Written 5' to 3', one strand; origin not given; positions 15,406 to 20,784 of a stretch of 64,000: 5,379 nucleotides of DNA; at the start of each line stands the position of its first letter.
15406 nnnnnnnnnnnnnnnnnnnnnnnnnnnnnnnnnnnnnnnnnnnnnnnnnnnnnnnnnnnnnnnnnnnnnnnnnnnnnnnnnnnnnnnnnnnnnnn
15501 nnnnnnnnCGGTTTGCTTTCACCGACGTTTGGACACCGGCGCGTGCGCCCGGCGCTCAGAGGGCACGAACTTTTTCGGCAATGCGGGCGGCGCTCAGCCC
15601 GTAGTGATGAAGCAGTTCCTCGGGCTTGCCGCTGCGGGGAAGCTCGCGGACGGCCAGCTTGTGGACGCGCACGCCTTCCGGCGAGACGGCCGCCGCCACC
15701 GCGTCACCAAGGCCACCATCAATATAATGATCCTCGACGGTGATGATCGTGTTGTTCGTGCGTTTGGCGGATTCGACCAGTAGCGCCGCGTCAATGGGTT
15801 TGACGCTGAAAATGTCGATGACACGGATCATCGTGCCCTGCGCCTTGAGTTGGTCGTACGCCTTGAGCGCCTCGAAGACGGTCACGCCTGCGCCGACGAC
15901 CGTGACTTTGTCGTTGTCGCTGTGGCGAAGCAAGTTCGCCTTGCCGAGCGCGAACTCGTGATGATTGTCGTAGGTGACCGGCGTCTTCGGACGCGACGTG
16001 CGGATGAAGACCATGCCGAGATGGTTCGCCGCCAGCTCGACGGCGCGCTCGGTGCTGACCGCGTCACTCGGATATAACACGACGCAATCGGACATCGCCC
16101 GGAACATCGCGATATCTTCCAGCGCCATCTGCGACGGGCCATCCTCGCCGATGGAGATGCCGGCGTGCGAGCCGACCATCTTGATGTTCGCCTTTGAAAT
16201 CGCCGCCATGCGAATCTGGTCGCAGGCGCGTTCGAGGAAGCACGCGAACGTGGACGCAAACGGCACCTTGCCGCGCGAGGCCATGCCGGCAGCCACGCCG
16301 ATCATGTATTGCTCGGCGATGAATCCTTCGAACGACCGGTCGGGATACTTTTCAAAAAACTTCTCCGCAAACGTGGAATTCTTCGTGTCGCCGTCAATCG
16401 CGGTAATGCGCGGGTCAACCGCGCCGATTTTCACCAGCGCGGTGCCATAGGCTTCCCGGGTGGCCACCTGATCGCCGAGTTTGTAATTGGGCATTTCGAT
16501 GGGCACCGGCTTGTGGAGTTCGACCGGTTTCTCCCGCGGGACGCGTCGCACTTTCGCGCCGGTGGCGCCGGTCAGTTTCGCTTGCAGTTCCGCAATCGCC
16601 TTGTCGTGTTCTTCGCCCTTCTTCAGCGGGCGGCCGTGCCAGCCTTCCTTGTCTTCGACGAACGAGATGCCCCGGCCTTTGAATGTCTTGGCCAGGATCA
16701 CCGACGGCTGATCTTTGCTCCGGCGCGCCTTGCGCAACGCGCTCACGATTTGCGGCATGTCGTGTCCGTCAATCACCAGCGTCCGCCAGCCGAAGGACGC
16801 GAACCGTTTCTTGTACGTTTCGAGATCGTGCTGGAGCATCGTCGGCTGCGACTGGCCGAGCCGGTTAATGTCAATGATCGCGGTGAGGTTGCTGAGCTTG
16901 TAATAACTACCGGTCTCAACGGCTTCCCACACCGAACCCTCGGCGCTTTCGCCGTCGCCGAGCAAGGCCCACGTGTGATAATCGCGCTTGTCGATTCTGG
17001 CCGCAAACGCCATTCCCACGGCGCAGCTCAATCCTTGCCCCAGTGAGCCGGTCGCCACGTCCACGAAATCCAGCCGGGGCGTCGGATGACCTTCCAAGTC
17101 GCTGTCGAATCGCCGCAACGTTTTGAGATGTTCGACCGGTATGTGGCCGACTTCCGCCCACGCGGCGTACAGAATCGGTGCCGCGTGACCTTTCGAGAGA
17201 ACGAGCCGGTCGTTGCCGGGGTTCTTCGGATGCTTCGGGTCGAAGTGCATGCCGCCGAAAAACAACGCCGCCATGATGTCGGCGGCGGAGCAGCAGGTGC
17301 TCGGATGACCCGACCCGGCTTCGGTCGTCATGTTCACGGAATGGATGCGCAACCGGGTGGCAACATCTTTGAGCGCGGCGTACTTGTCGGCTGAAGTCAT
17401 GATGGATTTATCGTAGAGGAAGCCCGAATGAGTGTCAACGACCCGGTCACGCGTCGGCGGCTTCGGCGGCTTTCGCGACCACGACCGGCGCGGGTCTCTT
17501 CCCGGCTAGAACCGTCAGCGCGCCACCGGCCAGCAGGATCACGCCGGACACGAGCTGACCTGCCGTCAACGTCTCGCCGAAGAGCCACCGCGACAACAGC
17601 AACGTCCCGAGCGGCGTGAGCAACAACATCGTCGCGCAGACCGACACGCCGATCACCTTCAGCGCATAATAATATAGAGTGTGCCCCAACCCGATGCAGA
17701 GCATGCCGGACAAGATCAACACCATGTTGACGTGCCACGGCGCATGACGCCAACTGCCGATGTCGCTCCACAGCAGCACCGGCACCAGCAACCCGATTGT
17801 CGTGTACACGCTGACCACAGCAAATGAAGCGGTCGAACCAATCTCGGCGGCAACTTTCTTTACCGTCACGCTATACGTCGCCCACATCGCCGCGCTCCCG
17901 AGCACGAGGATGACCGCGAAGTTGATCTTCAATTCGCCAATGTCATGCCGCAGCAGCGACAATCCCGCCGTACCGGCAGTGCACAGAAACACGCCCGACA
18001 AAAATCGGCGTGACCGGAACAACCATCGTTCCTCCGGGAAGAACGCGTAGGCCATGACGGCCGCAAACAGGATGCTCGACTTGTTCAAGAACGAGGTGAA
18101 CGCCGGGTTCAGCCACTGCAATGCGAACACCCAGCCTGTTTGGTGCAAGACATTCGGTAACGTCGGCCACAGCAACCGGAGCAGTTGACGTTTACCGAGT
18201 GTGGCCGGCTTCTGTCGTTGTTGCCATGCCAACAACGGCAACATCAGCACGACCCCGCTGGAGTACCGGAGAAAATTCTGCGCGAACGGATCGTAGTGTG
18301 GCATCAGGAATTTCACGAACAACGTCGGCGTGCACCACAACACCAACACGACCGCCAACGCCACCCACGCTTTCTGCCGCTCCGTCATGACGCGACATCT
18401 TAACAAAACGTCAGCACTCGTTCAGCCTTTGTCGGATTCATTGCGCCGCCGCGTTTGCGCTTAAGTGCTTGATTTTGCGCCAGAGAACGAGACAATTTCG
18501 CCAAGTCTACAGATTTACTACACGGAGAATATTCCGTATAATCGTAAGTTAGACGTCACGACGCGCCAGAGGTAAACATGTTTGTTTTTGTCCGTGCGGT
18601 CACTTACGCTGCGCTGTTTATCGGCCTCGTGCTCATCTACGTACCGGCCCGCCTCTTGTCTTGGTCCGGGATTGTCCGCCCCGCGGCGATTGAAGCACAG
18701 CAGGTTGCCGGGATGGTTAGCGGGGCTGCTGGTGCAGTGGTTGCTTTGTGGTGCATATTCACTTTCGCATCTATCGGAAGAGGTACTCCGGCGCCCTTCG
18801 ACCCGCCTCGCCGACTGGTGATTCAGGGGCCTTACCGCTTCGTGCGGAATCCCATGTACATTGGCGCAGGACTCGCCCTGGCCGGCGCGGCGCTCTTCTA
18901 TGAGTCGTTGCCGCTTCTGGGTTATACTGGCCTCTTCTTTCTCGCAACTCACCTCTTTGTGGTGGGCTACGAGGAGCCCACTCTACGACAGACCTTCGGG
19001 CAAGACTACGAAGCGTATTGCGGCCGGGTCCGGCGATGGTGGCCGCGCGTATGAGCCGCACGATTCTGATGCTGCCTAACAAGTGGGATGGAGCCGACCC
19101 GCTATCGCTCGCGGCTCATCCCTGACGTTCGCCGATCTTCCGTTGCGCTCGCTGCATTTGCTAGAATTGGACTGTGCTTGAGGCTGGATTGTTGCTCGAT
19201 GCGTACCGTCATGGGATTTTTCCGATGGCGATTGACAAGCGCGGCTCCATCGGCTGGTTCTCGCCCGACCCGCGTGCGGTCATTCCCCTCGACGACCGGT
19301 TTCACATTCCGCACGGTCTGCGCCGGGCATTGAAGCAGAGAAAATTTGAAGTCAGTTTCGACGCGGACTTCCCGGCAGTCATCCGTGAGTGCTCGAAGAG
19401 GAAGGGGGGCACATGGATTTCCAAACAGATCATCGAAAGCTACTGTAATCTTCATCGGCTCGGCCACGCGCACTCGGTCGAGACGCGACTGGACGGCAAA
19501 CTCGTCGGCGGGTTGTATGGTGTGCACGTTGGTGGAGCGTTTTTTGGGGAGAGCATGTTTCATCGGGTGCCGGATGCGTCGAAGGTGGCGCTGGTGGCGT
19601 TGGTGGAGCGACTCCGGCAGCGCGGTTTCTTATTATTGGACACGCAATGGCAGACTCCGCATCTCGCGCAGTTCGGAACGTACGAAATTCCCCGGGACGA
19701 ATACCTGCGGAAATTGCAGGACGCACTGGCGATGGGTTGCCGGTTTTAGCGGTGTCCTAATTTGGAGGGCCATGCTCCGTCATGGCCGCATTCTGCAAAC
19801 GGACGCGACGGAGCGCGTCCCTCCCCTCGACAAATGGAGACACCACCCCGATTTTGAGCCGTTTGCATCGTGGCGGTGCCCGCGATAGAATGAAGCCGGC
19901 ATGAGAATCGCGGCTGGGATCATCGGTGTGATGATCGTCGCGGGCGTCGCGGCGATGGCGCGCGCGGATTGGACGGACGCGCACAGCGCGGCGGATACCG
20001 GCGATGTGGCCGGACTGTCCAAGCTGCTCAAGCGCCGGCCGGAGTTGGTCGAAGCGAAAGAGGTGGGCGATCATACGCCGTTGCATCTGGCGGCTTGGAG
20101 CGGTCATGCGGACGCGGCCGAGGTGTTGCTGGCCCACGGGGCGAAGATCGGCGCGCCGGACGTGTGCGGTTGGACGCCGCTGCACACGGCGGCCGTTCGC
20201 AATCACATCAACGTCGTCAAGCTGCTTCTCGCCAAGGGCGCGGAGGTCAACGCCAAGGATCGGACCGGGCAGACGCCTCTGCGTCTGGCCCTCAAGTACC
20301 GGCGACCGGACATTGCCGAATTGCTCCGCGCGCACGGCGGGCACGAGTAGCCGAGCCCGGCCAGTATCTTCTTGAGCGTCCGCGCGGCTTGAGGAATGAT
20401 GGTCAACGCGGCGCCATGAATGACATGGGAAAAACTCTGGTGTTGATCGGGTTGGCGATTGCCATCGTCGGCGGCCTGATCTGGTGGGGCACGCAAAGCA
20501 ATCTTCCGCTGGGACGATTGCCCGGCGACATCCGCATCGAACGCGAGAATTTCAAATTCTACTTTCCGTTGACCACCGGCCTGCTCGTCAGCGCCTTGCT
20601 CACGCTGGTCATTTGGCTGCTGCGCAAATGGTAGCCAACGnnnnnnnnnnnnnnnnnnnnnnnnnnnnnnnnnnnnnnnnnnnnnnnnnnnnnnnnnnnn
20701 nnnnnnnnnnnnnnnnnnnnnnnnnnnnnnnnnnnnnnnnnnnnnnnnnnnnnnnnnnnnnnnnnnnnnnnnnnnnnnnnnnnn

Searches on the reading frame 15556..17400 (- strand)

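Call 56: search_protein_families(library=pfam, proteins=[window:15556-17400:-], max_evalue=0.00001)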
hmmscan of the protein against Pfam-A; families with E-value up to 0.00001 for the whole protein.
window:15556-17400:- (614 aa): 5 families
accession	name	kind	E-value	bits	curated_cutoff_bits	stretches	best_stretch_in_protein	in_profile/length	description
PF00456.26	Transketolase_N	-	3.5e-46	158.2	22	1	12-263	4-267/334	Transketolase, thiamine diphosphate binding domain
PF02779.29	Transket_pyr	-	1.2e-43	149.2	27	1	311-474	2-173/174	Transketolase, pyrimidine binding domain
PF02780.25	Transketolase_C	-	3.4e-27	95.2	25.9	1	486-607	1-124/124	Transketolase, C-terminal domain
PF00676.26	E1_dh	-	4.2e-11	42.8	22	1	118-275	101-261/300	Dehydrogenase E1 component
PF13292.11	DXP_synthase_N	-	7.8e-09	35.6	21.2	0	90-180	83-172/274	1-deoxy-D-xylulose-5-phosphate synthase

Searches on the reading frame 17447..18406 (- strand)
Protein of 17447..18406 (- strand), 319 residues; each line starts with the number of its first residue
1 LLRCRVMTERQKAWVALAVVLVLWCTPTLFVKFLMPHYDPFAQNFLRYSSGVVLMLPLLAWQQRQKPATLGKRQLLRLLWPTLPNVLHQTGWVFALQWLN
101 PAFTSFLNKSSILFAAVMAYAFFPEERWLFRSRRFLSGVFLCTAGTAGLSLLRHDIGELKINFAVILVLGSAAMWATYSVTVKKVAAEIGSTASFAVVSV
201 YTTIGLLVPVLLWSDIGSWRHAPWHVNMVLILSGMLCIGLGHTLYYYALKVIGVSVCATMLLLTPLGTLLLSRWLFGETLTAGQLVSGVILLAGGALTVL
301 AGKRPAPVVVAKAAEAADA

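Call 57: search_protein_families(library=pfam, proteins=[window:17447-18406:-], max_evalue=0.00001)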
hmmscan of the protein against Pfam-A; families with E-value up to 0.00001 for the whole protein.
window:17447-18406:- (319 aa): 1 family
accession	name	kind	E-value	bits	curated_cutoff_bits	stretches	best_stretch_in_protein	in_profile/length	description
PF00892.27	EamA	-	4.8e-28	98.6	28.2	2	163-299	2-134/135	EamA-like transporter family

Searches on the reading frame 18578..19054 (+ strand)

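Call 14: search_protein_families(library=pfam, proteins=[window:18578-19054:+], max_evalue=0.001)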
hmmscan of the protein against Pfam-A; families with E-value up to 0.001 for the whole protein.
window:18578-19054:+ (158 aa): 1 family
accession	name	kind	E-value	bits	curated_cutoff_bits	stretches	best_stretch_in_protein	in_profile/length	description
PF04191.18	PEMT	-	4.4e-15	56.5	25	1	42-142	3-104/105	Phospholipid methyltransferase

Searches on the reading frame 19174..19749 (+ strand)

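Call 14: search_protein_families(library=pfam, proteins=[window:19174-19749:+], max_evalue=0.001)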
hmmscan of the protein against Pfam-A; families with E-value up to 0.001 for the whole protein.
window:19174-19749:+ (191 aa): 1 family
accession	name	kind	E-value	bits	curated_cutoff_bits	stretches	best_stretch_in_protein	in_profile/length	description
PF03588.20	Leu_Phe_trans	-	6.8e-68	227.9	22.7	1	6-173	3-171/171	Leucyl/phenylalanyl-tRNA protein transferase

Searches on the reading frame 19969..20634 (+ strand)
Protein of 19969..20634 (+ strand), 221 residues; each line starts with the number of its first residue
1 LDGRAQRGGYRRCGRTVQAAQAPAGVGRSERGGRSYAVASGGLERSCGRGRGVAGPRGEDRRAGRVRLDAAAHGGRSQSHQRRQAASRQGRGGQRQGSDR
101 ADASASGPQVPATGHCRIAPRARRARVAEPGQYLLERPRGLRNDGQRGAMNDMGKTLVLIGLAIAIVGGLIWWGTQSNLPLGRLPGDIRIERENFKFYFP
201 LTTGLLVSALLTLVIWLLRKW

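Call 14: search_protein_families(library=pfam, proteins=[window:19969-20634:+], max_evalue=0.001)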
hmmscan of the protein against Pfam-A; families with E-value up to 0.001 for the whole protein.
window:19969-20634:+ (221 aa): 1 family
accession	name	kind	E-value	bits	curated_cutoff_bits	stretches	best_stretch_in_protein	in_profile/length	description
PF11146.13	DUF2905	-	2.5e-24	85.7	22.2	1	154-218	1-64/64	Protein of unknown function (DUF2905)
